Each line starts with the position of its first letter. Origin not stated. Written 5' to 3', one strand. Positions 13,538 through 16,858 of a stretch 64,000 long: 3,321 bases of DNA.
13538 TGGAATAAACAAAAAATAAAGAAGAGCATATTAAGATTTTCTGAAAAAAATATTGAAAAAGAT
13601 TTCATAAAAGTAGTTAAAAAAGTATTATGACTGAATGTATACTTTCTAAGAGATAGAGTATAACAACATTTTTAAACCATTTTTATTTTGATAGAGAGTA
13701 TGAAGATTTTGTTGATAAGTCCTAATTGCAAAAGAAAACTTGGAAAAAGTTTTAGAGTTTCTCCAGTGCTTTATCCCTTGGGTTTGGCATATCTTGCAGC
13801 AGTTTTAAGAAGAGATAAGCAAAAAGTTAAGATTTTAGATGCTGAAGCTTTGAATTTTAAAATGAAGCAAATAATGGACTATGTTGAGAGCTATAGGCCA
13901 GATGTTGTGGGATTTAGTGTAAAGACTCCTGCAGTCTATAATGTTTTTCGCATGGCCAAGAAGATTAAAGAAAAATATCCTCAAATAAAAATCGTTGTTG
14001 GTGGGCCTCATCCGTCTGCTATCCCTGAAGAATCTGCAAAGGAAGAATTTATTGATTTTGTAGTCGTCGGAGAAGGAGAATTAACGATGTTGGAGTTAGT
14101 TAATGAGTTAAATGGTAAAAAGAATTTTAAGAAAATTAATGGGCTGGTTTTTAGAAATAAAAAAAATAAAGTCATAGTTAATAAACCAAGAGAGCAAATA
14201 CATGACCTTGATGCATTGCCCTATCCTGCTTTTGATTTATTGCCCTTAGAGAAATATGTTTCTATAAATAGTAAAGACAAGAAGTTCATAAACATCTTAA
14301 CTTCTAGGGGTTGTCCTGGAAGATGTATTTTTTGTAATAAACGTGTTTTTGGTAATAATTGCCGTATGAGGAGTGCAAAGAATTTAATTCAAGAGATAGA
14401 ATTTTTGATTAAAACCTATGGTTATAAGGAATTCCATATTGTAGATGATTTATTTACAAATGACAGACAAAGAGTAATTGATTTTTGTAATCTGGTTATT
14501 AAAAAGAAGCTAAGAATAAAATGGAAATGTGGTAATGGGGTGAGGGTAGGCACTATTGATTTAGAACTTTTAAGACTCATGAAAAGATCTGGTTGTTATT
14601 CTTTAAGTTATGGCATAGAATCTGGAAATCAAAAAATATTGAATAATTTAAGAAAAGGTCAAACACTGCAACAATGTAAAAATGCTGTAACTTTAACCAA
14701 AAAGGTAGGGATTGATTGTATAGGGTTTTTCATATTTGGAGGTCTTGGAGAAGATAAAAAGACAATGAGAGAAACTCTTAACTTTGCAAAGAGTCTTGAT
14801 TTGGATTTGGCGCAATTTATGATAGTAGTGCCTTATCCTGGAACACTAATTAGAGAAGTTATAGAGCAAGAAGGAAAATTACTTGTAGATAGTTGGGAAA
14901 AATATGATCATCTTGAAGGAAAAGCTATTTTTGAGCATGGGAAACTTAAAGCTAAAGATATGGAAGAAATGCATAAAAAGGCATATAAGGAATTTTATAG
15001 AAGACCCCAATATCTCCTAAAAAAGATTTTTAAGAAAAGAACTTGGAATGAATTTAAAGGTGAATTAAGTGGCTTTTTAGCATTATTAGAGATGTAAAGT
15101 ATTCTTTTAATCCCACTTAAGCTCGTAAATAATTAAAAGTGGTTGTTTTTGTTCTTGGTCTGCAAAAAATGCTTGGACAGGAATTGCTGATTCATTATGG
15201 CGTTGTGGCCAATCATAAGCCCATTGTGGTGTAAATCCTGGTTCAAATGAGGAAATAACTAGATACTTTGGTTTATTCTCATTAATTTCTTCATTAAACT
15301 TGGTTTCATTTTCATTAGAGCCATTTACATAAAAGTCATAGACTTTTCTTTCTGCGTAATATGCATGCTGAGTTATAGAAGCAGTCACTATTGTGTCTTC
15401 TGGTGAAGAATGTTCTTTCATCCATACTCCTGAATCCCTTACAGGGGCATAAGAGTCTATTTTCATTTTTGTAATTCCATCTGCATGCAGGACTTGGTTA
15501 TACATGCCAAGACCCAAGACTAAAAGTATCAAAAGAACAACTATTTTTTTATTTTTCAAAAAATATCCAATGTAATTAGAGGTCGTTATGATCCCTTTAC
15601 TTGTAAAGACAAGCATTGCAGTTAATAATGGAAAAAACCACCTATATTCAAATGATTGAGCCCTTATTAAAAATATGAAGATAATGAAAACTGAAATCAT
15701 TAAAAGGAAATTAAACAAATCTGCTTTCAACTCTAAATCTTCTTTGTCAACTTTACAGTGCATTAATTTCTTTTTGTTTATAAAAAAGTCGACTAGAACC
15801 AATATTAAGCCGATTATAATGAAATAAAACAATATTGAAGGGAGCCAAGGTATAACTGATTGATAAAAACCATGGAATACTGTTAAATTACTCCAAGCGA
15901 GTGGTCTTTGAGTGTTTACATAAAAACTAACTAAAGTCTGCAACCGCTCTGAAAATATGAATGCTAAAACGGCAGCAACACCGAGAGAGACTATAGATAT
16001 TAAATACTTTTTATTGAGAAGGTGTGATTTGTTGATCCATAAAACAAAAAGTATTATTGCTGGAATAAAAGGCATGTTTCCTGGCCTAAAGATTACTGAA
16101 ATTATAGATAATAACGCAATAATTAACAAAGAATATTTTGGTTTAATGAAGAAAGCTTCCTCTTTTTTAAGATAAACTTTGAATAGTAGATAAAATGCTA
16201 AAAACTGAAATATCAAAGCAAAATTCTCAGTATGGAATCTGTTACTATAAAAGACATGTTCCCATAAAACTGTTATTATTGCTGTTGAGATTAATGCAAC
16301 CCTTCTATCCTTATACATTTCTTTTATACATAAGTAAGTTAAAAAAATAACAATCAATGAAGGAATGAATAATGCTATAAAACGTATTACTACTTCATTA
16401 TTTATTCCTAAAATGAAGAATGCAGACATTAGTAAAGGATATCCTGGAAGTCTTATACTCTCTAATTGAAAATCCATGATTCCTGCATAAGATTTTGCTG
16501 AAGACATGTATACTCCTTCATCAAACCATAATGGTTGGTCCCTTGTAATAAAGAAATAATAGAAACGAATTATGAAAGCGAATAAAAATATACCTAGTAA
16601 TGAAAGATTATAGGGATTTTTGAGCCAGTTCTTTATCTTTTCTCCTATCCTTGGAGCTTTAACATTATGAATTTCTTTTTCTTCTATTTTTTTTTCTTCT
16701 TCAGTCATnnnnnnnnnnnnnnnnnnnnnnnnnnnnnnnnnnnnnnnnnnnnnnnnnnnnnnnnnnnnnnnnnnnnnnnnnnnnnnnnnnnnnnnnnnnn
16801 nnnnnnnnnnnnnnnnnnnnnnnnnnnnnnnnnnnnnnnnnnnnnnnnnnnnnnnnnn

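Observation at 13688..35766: Six radical-SAM enzymes, four with B12-binding domains, inside one glycan island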

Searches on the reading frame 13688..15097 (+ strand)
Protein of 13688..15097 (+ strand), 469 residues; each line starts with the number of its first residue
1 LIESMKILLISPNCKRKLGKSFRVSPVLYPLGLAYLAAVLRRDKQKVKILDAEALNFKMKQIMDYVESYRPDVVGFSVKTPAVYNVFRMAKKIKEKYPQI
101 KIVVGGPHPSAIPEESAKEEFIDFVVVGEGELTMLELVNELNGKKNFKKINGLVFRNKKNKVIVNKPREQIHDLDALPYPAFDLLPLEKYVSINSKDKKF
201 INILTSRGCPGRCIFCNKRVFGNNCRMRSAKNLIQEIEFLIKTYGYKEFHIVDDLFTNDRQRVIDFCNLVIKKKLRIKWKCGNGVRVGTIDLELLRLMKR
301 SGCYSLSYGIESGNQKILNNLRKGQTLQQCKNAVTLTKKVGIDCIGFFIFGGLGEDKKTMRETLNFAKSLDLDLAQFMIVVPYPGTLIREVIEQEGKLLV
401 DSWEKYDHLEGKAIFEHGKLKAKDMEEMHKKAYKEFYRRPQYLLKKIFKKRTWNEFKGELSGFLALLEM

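Call 3: search_protein_families(library=pfam, proteins=[window:13688-15097:+], max_evalue=0.01)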
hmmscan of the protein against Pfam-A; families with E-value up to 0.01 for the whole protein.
window:13688-15097:+ (469 aa): 3 families
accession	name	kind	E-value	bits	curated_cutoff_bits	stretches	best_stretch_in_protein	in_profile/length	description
PF02310.24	B12-binding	-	2.7e-25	89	32.1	1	27-137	11-120/121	B12 binding domain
PF04055.27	Radical_SAM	-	3.5e-19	70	29.5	1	204-367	2-166/166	Radical SAM superfamily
PF19864.5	Radical_SAM_N2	-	0.0017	18.2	29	1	98-145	84-129/151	Radical SAM proteins, N-terminal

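Call 4: search_protein_families(library=ncbifam, proteins=[window:13688-15097:+], max_evalue=0.01)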
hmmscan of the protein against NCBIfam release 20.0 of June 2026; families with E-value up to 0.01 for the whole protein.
window:13688-15097:+ (469 aa): 33 families (the best 25 are shown)
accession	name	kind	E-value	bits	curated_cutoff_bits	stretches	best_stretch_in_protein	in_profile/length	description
TIGR03471.1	HpnJ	equivalog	6.9e-74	249.4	577.6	1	26-449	30-445/472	hopanoid biosynthesis associated radical SAM protein HpnJ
TIGR02026.1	BchE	equivalog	1.7e-65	221.8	481.35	1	7-452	2-442/497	magnesium-protoporphyrin IX monomethyl ester anaerobic oxidative cyclase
NF038361.1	rSAM_Sden_1168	equivalog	1.3e-53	182.4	575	1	24-442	79-520/560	Sden_1168 family B12-binding radical SAM P-methyltransferase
NF050148.1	rSAM_ApyD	equivalog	1.3e-53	182.4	750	1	30-389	25-390/645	RiPP biosynthesis radical SAM protein ApyD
TIGR04072.2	rSAM_ladder_B12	equivalog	1.1e-46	159.4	360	1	27-433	15-408/443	lipid biosynthesis B12-binding/radical SAM protein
TIGR04479.1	bcpD_PhpK_rSAM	subfamily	3.3e-42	144.5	600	1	15-369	58-408/504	PhpK family radical SAM P-methyltransferase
TIGR04385.1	B12_rSAM_cofa1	equivalog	7.1e-37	127.6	450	1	28-368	18-362/438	B12 lower ligand biosynthesis radical SAM protein BzaD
TIGR04014.1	B12_SAM_MJ_0865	equivalog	2.9e-36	125.2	360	1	85-408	56-378/434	methyl-coenzyme M reductase glutamine C-methyltransferase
TIGR03975.1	rSAM_ocin_1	subfamily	1.3e-34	119.8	281.85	1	47-365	106-425/606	RiPP maturation radical SAM C-methyltransferase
TIGR04013.1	B12_SAM_MJ_1487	hypoth_equivalog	1.2e-33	116.5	251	2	35-238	15-190/382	TIGR04013 family B12-binding domain/radical SAM domain-containing protein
TIGR04367.1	HpnR_B12_rSAM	equivalog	1.8e-30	105.9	650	1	24-389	16-370/490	hopanoid C-3 methylase HpnR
TIGR04295.1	B12_rSAM_oligo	hypoth_equivalog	2.7e-27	95.5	400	1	28-323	23-314/422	TIGR04295 family B12-binding domain-containing radical SAM protein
NF033712.0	B12_rSAM_KedN5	subfamily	2.9e-27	95.1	700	1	30-357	17-357/624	KedN5 family methylcobalamin-dependent radical SAM C-methyltransferase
NF033070.1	rSAM_AprD4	equivalog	1.6e-25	89.9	500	1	166-401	162-399/456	AprD4 family radical SAM diol-dehydratase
NF045585.1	rSAM_slr0320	equivalog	2.2e-21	75.9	775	1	89-371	128-410/511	photosystem II high light acclimation radical SAM protein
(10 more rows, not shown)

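Call 33: search_solved_structures(query=window:13688-15097:+, max_evalue=0.01)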
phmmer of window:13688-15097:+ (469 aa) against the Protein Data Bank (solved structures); distinct sequences matched with E-value up to 0.01: 8.
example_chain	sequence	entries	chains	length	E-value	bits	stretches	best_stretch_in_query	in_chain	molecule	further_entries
9ccb_A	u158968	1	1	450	9.3e-22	80.2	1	103-391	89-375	Radical SAM core domain-containing protein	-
5ul2_A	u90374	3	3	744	2.8e-17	65.5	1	33-372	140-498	OxsB protein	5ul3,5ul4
6fd2_B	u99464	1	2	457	4.9e-16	61.4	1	171-397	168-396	Putative apramycin biosynthetic oxidoreductase 4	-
7kdx_A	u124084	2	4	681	9.8e-12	47.2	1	34-255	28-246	Methyltransferase TokK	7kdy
9n1b_A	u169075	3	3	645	9.1e-08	34.1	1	28-224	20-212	Radical SAM protein | Radical SAM enzyme CysS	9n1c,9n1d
3t7v_A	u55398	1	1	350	5.8e-05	24.9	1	203-388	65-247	methylornithine synthase PylB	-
4jc0_A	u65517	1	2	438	0.0024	19.5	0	193-253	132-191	Ribosomal protein S12 methylthiotransferase RimO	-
2qgq_A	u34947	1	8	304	0.0034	19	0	200-253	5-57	Protein TM_1862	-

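Call 42: find_homologous_proteins(query=window:13688-15097:+, max_evalue=1e-10)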
Query window:13688-15097:+ (469 aa): 6156 proteins with E <= 1e-10 among 8000 candidates; the best 120 are listed.
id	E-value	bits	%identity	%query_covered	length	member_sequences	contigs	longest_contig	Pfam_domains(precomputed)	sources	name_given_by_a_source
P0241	0.0e+0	1050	100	99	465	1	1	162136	PF04055.28,PF02310.25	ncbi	ncbi:B12-binding domain-containing radical SAM protein [Nanoarchaeota archaeon]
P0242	3.1e-210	716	68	99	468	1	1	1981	PF04055.28,PF02310.25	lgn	-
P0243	2.8e-209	713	65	99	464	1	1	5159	PF04055.28,PF02310.25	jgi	-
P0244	1.2e-207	708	65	99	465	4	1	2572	PF04055.28,PF19864.6,PF02310.25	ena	-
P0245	2.7e-207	707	65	99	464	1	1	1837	PF04055.28,PF02310.25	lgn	-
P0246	2.2e-205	700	64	99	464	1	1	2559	PF04055.28,PF02310.25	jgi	jgi:anaerobic magnesium-protoporphyrin IX monomethyl ester cyclase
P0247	6.5e-203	692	63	99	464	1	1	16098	PF04055.28,PF02310.25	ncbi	ncbi:MAG: radical SAM protein [Nanoarchaeota archaeon]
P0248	4.5e-201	686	62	99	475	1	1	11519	PF04055.28,PF02310.25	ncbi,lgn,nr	ncbi:cobalamin B12-binding domain-containing protein [Candidatus Pacearchaeota archaeon]|nr:cobalami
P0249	2.9e-200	684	62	99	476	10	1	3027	PF04055.28,PF02310.25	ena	-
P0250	5.1e-200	683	64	99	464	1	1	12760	PF04055.28,PF02310.25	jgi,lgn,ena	-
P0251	9.0e-198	675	62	99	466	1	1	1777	PF04055.28,PF02310.25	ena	-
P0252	4.2e-197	673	65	96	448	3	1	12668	PF04055.28,PF02310.25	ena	-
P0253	5.3e-196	670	60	99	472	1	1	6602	PF04055.28,PF02310.25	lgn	-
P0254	4.6e-192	657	60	100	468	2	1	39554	PF04055.28,PF02310.25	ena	-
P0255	1.4e-191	655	59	99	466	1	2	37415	PF04055.28,PF02310.25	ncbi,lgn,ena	-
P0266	7.9e-169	580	55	99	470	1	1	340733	PF04055.28,PF02310.25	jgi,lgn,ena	-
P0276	5.4e-151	521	50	99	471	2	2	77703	PF04055.28,PF02310.25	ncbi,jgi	ncbi:MAG: B12-binding domain-containing radical SAM protein [Candidatus Helarchaeota archaeon]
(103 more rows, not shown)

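Call 43: find_encoding_contigs(protein=P0254, flank=10000, max_places=1)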
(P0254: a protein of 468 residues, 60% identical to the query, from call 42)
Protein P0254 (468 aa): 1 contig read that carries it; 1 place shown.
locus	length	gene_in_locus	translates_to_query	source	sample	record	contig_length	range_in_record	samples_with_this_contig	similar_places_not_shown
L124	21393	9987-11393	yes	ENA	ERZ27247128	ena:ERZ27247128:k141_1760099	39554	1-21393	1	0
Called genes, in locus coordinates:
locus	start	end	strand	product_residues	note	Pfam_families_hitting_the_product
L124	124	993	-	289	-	PF13793:Pribosyltran_N, PF24390:PRTase-CE (weak), PF00156:Pribosyltran, PF14572:Pribosyl_synth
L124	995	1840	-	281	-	PF00834:Ribul_P_3_epim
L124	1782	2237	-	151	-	PF02502:LacAB_rpiB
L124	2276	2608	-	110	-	PF02452:PemK_toxin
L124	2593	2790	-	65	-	-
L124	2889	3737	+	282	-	PF01944:SpoIIM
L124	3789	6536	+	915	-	PF02516:STT3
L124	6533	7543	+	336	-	PF00953:Glycos_transf_4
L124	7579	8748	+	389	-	PF01943:Polysacc_synt, PF13440:Polysacc_synt_3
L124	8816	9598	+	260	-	PF00535:Glycos_transf_2, PF13641:Glyco_tranf_2_3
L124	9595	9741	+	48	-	-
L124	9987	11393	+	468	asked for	PF02310:B12-binding, PF04055:Radical_SAM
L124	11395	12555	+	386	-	PF13439:Glyco_transf_4, PF20706:GT4-conflict, PF00534:Glycos_transf_1, PF13692:Glyco_trans_1_4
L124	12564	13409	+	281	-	PF00535:Glycos_transf_2, PF10111:Glyco_tranf_2_2, PF13641:Glyco_tranf_2_3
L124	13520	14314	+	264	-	PF02475:TRM5-TYW2_MTfase, PF01135:PCMT (weak), PF13847:Methyltransf_31 (weak), PF05050:Methyltransf_21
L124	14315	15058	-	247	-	PF13489:Methyltransf_23, PF13847:Methyltransf_31 (faint), PF08241:Methyltransf_11, PF13649:Methyltransf_25 (weak)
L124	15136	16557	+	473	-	PF02310:B12-binding, PF04055:Radical_SAM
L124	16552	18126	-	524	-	-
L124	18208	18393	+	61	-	PF12838:Fer4_7 (faint), PF00037:Fer4 (weak), PF13459:Fer4_15, PF13370:Fer4_13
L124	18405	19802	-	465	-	PF00294:PfkB, PF01467:CTP_transf_like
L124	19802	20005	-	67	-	-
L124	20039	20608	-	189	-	PF13632:Glyco_trans_2_3 (weak)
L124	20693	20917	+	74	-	PF12838:Fer4_7 (faint), PF25160:LdpA_Fe-S-bd (faint), PF12797:Fer4_2 (weak), PF12837:Fer4_6 (weak), PF00037:Fer4 (weak), PF13459:Fer4_15, PF13370:Fer4_13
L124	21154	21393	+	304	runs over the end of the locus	PF05598:DUF772, PF01609:DDE_Tnp_1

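Call 44: find_encoding_contigs(protein=P0266, flank=10000, max_places=1)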
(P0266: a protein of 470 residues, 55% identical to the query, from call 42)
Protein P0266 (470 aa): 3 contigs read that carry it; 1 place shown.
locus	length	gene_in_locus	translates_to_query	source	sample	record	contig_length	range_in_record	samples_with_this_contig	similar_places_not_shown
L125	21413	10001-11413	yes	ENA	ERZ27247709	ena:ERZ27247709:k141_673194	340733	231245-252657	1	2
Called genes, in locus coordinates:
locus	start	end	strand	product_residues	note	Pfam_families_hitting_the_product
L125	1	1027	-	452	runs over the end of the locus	-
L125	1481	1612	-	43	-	-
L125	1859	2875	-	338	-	PF01075:Glyco_transf_9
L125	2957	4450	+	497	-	PF02310:B12-binding, PF04055:Radical_SAM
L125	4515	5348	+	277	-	PF01209:Ubie_methyltran (weak), PF13489:Methyltransf_23, PF13847:Methyltransf_31, PF08241:Methyltransf_11, PF08242:Methyltransf_12, PF13649:Methyltransf_25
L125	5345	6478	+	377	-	PF13439:Glyco_transf_4, PF13579:Glyco_trans_4_4, PF00534:Glycos_transf_1, PF13692:Glyco_trans_1_4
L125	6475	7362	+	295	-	PF00535:Glycos_transf_2, PF13641:Glyco_tranf_2_3, PF13632:Glyco_trans_2_3 (weak)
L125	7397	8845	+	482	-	PF13231:PMT_2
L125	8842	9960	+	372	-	PF13439:Glyco_transf_4, PF20706:GT4-conflict (weak), PF00534:Glycos_transf_1, PF13692:Glyco_trans_1_4, PF13524:Glyco_trans_1_2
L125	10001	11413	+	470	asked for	PF02310:B12-binding, PF04055:Radical_SAM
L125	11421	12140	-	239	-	-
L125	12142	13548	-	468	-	PF02310:B12-binding, PF04055:Radical_SAM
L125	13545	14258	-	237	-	PF00535:Glycos_transf_2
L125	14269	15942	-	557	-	PF13231:PMT_2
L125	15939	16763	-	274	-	PF13506:Glyco_transf_21 (faint), PF00535:Glycos_transf_2, PF10111:Glyco_tranf_2_2, PF13641:Glyco_tranf_2_3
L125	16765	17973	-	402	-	PF01943:Polysacc_synt, PF13440:Polysacc_synt_3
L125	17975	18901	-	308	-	PF00953:Glycos_transf_4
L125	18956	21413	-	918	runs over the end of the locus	PF02516:STT3 (weak)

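Call 45: find_encoding_contigs(protein=P0276, flank=10000, max_places=1)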
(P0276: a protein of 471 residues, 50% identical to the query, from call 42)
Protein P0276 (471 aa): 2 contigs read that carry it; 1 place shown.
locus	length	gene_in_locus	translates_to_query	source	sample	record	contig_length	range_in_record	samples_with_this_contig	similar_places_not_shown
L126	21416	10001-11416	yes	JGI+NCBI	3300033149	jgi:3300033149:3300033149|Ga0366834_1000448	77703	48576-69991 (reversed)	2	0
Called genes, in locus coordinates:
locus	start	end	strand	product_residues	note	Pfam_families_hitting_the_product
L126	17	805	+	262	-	-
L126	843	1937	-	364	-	PF02350:Epimerase_2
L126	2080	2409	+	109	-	-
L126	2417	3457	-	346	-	PF08241:Methyltransf_11, PF08242:Methyltransf_12, PF13649:Methyltransf_25, PF13847:Methyltransf_31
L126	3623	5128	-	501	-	PF00370:FGGY_N, PF02782:FGGY_C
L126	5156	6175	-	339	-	PF00389:2-Hacid_dh, PF02826:2-Hacid_dh_C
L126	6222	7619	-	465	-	PF00571:CBS (weak), PF05368:NmrA (weak), PF01073:3Beta_HSD, PF01370:Epimerase, PF02719:Polysacc_synt_2, PF04321:RmlD_sub_bind, PF13460:NAD_binding_10, PF16363:GDP_Man_Dehyd, +1 more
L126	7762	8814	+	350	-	PF03102:NeuB, PF08666:SAF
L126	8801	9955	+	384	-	PF02350:Epimerase_2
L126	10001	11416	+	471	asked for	PF02310:B12-binding, PF04055:Radical_SAM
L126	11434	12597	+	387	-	PF13439:Glyco_transf_4, PF00534:Glycos_transf_1, PF13692:Glyco_trans_1_4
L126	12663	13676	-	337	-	PF13641:Glyco_tranf_2_3 (weak), PF00535:Glycos_transf_2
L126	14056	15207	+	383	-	PF13439:Glyco_transf_4, PF20706:GT4-conflict, PF00534:Glycos_transf_1, PF13692:Glyco_trans_1_4, PF13524:Glyco_trans_1_2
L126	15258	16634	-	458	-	PF03721:UDPG_MGDP_dh_N, PF00984:UDPG_MGDP_dh, PF03720:UDPG_MGDP_dh_C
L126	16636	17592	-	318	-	PF01073:3Beta_HSD, PF01370:Epimerase, PF02719:Polysacc_synt_2, PF04321:RmlD_sub_bind, PF16363:GDP_Man_Dehyd, PF13460:NAD_binding_10 (weak), PF07993:NAD_binding_4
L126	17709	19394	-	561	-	PF13231:PMT_2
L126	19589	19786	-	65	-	-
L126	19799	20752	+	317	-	PF01073:3Beta_HSD, PF01370:Epimerase, PF02719:Polysacc_synt_2, PF04321:RmlD_sub_bind, PF13460:NAD_binding_10 (weak), PF16363:GDP_Man_Dehyd, PF07993:NAD_binding_4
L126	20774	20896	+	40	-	-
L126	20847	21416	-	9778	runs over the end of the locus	-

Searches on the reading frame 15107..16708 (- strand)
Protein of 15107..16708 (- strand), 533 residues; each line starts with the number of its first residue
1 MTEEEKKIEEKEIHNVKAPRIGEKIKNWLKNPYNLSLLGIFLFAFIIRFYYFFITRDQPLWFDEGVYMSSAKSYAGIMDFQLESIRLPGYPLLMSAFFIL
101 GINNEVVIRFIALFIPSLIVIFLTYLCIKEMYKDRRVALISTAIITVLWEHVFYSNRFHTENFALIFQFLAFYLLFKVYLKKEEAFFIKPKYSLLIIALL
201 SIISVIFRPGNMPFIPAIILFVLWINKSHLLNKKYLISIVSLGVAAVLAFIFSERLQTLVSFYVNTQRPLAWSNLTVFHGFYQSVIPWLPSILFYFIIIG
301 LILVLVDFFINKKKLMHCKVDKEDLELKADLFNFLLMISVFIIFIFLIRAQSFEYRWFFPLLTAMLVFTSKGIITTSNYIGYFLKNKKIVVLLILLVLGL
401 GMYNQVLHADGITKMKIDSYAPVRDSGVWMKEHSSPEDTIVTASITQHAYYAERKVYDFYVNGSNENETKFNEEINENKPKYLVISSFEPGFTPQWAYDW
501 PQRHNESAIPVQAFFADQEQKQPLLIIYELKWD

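Call 5: search_protein_families(library=pfam, proteins=[window:15107-16708:-], max_evalue=0.001)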
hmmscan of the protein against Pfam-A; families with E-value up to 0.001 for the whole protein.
window:15107-16708:- (533 aa): 0 families

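Call 74: search_protein_families(library=ncbifam, proteins=[window:15107-16708:-], max_evalue=0.00001)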
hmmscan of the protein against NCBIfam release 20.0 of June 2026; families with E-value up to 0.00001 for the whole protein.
window:15107-16708:- (533 aa): 0 families
